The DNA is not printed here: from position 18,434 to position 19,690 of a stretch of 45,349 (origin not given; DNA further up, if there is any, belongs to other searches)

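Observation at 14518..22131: ftsE-ftsX-[PAS kinase]-[REC-GGDEF regulator]-M23 peptidase-ctp-ctp: a two-component pair translationally chained inside the FtsEX-hydrolase module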

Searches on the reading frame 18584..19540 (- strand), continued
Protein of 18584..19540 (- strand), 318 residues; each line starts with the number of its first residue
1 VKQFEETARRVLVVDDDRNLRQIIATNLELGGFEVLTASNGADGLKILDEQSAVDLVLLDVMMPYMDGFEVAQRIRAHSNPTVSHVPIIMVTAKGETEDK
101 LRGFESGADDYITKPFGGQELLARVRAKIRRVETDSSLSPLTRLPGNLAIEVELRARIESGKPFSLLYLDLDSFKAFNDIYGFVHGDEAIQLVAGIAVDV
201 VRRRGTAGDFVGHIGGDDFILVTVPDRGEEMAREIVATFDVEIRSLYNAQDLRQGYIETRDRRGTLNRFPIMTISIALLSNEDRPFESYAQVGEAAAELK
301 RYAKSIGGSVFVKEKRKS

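Call 37: fold_search(model_id=the predicted structure, library=pdb)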
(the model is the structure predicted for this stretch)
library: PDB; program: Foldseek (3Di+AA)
matches with E <= 10: 1794; with E <= 0.001: 729
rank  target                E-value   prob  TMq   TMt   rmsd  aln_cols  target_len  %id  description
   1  3bre_A                1.2e-23  1.00  0.43  0.43  19.2       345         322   23  Crystal Structure of P.aeruginosa PA3702 (released 2008-04-01)
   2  3bre_B                4.0e-23  1.00  0.43  0.42  19.0       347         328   24  Crystal Structure of P.aeruginosa PA3702 (released 2008-04-01)
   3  6zxm_A                3.5e-21  1.00  0.39  0.42  10.4       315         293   23  Diguanylate cyclase DgcR in complex with c-di-GMP (released 2021-03-31)
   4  6zxb_A                4.8e-21  1.00  0.42  0.45  13.9       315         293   23  Diguanylate cyclase DgcR (I-site mutant) in native state (released 2021-03-31)
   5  9g86_A                5.1e-21  1.00  0.41  0.29  10.8       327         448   21  Structure of Response regulator PleD in complex with c-diGMP and pppGpp (released 2025-08-06)
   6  3i5a                  6.1e-21  1.00  0.41  0.40  19.6       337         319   22  Crystal structure of full-length WpsR from Pseudomonas syringae (released 2009-08-18)
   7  1w25_A                3.5e-20  1.00  0.39  0.29  14.8       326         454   21  Response regulator PleD in complex with c-diGMP (released 2004-11-18)
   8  2v0n_A                6.1e-20  1.00  0.41  0.29  12.0       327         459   21  ACTIVATED RESPONSE REGULATOR PLED IN COMPLEX WITH C-DIGMP AND GTP- ALPHA-S (released 2007-08-21)
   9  9g85_D                6.4e-20  1.00  0.40  0.29  11.0       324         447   21  Structure of Response regulator PleD in complex with c-diGMP and ppGpp (released 2025-08-06)
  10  9g86_B                6.4e-20  1.00  0.40  0.30  10.9       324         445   21  Structure of Response regulator PleD in complex with c-diGMP and pppGpp (released 2025-08-06)
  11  2wb4_A                6.4e-20  1.00  0.40  0.29  11.8       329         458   20  activated diguanylate cyclase PleD in complex with c-di-GMP (released 2010-04-21)
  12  9g85_C                1.1e-19  1.00  0.40  0.30  11.2       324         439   21  Structure of Response regulator PleD in complex with c-diGMP and ppGpp (released 2025-08-06)
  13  9g85_B                1.1e-19  1.00  0.39  0.29  11.1       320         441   22  Structure of Response regulator PleD in complex with c-diGMP and ppGpp (released 2025-08-06)
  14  9g85_A                1.1e-19  1.00  0.40  0.29  10.8       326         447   21  Structure of Response regulator PleD in complex with c-diGMP and ppGpp (released 2025-08-06)
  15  2wb4_B                1.3e-17  1.00  0.42  0.31  16.9       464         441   19  activated diguanylate cyclase PleD in complex with c-di-GMP (released 2010-04-21)
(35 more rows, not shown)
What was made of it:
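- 18584..19540 (-): Response regulator (318 aa): receiver domain (phospho-acceptor D60), helical linker, and a variant GGDEF-fold domain with the motif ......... Best Foldseek hits are WspR 3bre, DgcR 6zxm and PleD (call 37).
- On Diguanylate cyclase (GGDEF domain, PF00990): The top Foldseek hits are all diguanylate cyclases, E = 1e-23 to 1e-20 (call 37).
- Closest known: REC-GGDEF diguanylate cyclases WspR. Same: Same fold and domain order: receiver, helical linker, GGDEF (call 37).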

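Call 45: search_protein_families(library=pfam, proteins=[L011:8274-9212:+, L011:9202-9993:+, L011:11011-15945:+, L013:8318-9193:+, L013:9198-9992:+, L013:11452-12348:+, L004:7015-9117:+, L004:10523-11608:+, L014:10920-12962:+, L014:7668-8810:-], max_evalue=0.0001)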
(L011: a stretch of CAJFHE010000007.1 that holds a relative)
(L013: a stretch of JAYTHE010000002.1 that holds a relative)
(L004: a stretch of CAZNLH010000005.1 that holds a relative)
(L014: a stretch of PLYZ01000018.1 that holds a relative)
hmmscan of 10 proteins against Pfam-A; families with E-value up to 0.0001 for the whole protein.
L011:8274-9212:+ (312 aa): 2 families
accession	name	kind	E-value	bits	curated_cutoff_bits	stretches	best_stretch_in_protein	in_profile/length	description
PF19077.6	Big_13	-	2.7e-06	28.3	27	1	163-224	35-95/102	Bacterial Ig-like domain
PF09136.16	Glucodextran_B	-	6.4e-05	23.2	27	0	200-228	53-81/83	Glucodextranase, domain B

L011:9202-9993:+ (263 aa): 1 family
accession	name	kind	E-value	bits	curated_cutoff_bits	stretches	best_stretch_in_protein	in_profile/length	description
PF06541.16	ABC_trans_CmpB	-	7e-53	179.3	25.9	1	9-162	1-151/151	Putative ABC-transporter type IV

L011:11011-15945:+ (1644 aa): 4 families
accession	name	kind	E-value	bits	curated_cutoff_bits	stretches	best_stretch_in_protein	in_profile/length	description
PF07678.20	TED_complement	-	6.3e-40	137.6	22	1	1155-1442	7-310/312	A-macroglobulin TED domain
PF00207.28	A2M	-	2.8e-20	72.4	21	1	968-1055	3-91/92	Alpha-2-macroglobulin family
PF01835.25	MG2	-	1.7e-17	64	32.8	1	134-223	4-96/96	MG2 domain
PF07677.20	A2M_recep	-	3.4e-09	37.6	21.7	1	1555-1631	8-88/95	A-macroglobulin receptor binding domain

L013:8318-9193:+ (291 aa): 2 families
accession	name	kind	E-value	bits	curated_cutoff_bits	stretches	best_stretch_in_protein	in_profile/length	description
PF02882.25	THF_DHG_CYH_C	-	9.6e-48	162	27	1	125-283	1-158/160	Tetrahydrofolate dehydrogenase/cyclohydrolase, NAD(P)-binding domain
PF00763.28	THF_DHG_CYH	-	9.5e-22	77.9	32.8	1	11-122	1-115/115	Tetrahydrofolate dehydrogenase/cyclohydrolase, catalytic domain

L013:9198-9992:+ (264 aa): 2 families
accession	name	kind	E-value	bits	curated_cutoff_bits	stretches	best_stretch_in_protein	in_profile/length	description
PF02548.21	Pantoate_transf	-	3e-102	341.9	28.7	1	4-258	3-258/259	Ketopantoate hydroxymethyltransferase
PF13714.12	PEP_mutase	-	7.8e-05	22.8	31.5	0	14-156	7-145/240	Phosphoenolpyruvate phosphomutase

L013:11452-12348:+ (298 aa): 1 family
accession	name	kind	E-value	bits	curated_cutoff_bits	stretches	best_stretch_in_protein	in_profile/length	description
PF01578.25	Cytochrom_C_asm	-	4e-24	85.9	29.9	1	67-255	3-198/212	Cytochrome C assembly protein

L004:7015-9117:+ (700 aa): 7 families
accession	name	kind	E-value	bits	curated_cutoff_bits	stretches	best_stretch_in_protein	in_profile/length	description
PF00270.35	DEAD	-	3.1e-25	89.3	26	1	275-433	3-163/167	DEAD/DEAH box helicase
PF17191.10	RecG_wedge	-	4.6e-23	82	23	1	17-178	2-158/162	RecG wedge domain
PF00271.37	Helicase_C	-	5e-23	81.9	23.5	1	469-586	5-108/110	Helicase conserved C-terminal domain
PF19833.4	RecG_dom3_C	-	2.3e-17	63.3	26.8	1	615-691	1-78/87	ATP-dependent DNA helicase RecG, domain 3, C-terminal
PF04851.21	ResIII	-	1.5e-10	41.7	22.5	1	271-429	3-162/164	Type III restriction enzyme, res subunit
PF01336.31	tRNA_anti-codon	-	2.9e-08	34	27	1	69-142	2-75/75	OB-fold nucleic acid binding domain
PF22590.2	Cas3-like_C_2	-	9.1e-05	23.1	27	0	516-588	29-105/106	CRISPR-associated nuclease/helicase Cas3, C-terminal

L004:10523-11608:+ (361 aa): 3 families
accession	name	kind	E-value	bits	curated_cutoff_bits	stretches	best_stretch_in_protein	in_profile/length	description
PF00483.29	NTP_transferase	-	2e-35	123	21.2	1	9-291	2-243/245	Nucleotidyl transferase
PF22640.1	ManC_GMP_beta-helix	-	3.1e-15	56.3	27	1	299-350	1-52/55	MannoseP isomerase/GMP-like beta-helix domain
PF12804.13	NTP_transf_3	-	1.2e-06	29.2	27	1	9-65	1-49/160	MobA-like NTP transferase domain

L014:10920-12962:+ (681 aa): 1 family
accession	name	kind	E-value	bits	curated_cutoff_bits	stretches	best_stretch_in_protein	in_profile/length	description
PF00437.27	T2SSE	-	3.7e-68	230.3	24.9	1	253-529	4-275/370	Type II/IV secretion system protein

L014:7668-8810:- (380 aa): 2 families
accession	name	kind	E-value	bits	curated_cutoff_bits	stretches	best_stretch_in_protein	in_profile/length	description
PF07228.17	SpoIIE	-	3.4e-33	115.6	25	1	198-379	2-191/192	Stage II sporulation protein E (SpoIIE)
PF00072.30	Response_reg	-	4.7e-22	78.7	30.2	1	14-119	2-107/111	Response regulator receiver domain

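Call 54: list_cluster_members(proteins=[P0126, P0142, P0145, P0150, P0151, P0157, P0159, P0166, P0183, P0200])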
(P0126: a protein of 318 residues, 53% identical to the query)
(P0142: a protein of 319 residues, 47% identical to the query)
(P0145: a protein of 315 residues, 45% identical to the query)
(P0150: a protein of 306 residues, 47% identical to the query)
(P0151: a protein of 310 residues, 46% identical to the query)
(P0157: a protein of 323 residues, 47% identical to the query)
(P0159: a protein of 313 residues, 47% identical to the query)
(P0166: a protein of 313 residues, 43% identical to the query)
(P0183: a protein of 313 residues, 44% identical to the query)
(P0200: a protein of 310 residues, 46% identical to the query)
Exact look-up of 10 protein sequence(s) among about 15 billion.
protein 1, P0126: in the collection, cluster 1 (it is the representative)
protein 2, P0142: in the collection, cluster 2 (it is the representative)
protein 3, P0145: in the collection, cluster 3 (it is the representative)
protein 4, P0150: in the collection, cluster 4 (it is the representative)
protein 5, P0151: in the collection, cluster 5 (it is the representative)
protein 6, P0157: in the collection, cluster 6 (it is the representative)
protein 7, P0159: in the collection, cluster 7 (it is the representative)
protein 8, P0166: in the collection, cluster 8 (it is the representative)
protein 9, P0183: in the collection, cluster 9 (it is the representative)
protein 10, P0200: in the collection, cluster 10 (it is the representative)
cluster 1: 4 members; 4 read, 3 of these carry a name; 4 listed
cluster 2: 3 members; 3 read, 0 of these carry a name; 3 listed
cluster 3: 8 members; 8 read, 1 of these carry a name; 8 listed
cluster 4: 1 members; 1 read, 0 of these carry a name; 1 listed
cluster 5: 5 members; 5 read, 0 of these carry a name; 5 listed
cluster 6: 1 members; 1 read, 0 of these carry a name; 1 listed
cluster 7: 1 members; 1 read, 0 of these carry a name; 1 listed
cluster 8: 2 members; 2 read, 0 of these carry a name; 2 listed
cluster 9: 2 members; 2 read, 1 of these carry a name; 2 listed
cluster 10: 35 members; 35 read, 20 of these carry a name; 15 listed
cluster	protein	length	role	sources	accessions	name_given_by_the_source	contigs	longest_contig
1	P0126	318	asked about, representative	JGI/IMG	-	PleD family two-component response regulator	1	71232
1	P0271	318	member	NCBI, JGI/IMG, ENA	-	PleD family two-component response regulator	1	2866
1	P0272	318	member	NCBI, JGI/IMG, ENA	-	PleD family two-component response regulator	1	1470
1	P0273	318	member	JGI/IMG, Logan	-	-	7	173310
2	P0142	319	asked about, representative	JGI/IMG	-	-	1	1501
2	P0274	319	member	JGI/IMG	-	-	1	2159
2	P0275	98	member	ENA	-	-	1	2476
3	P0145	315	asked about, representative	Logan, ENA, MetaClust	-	\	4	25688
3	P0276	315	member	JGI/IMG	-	-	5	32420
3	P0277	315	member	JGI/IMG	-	-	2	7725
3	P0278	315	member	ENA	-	-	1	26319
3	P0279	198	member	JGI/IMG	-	-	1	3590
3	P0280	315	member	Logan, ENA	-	-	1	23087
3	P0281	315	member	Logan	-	-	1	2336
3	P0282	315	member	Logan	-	-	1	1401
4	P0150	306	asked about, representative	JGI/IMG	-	-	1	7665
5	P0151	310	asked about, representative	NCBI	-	-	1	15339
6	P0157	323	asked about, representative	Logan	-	-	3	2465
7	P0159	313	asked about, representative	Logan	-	-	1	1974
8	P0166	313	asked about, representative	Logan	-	-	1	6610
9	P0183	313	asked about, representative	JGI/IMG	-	diguanylate cyclase (GGDEF)-like protein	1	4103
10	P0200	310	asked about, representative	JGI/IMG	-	-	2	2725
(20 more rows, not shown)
